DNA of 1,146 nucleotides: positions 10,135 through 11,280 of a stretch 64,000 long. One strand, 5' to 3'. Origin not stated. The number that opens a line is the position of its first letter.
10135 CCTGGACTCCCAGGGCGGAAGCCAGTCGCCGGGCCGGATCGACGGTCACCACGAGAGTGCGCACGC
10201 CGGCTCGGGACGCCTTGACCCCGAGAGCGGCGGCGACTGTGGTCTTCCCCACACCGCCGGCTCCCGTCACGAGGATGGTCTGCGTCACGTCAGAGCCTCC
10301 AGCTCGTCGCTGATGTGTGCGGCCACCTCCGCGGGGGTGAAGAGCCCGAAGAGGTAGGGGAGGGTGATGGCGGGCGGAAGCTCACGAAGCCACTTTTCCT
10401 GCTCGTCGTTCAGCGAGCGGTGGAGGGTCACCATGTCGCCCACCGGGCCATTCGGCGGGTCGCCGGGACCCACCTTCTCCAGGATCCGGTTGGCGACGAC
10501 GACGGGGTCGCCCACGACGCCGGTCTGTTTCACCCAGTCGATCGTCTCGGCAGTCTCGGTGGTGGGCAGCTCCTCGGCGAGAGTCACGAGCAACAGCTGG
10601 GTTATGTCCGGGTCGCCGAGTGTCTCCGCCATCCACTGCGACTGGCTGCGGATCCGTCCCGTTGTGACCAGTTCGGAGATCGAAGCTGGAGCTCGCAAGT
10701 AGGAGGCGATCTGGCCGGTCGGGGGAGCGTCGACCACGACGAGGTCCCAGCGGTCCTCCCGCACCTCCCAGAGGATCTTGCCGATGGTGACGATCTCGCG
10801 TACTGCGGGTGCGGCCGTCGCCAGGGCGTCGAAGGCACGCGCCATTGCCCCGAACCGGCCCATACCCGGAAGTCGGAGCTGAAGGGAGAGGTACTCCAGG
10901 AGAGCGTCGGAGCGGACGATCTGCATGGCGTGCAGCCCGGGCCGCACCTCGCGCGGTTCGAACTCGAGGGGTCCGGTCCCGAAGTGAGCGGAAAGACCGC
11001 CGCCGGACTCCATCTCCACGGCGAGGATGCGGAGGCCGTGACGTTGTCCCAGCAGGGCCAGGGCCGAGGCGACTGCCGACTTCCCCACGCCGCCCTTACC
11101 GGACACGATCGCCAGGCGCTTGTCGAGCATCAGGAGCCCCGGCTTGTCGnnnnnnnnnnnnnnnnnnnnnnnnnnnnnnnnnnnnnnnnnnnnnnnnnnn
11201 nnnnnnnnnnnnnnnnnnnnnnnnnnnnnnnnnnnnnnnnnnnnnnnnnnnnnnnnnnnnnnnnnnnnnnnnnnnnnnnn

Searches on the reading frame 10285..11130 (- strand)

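Call 92: search_protein_families(library=pfam, proteins=[window:10285-11130:-], max_evalue=0.00001)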
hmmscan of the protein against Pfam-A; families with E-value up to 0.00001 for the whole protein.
window:10285-11130:- (281 aa): 4 families
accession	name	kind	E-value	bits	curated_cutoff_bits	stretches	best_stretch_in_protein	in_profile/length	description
PF02374.21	ArsA_ATPase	-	8.9e-21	74.8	24.3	1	5-156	2-153/305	Anion-transporting ATPase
PF01656.29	CbiA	-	7.7e-08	32.8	25.4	1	6-101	1-66/125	CobQ/CobB/MinD/ParA nucleotide binding domain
PF10609.15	ParA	-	5.9e-07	29.6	27.1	0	4-35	4-35/246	NUBPL iron-transfer P-loop NTPase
PF13614.12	AAA_31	-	2.6e-06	27.9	27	0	5-141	3-131/177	AAA domain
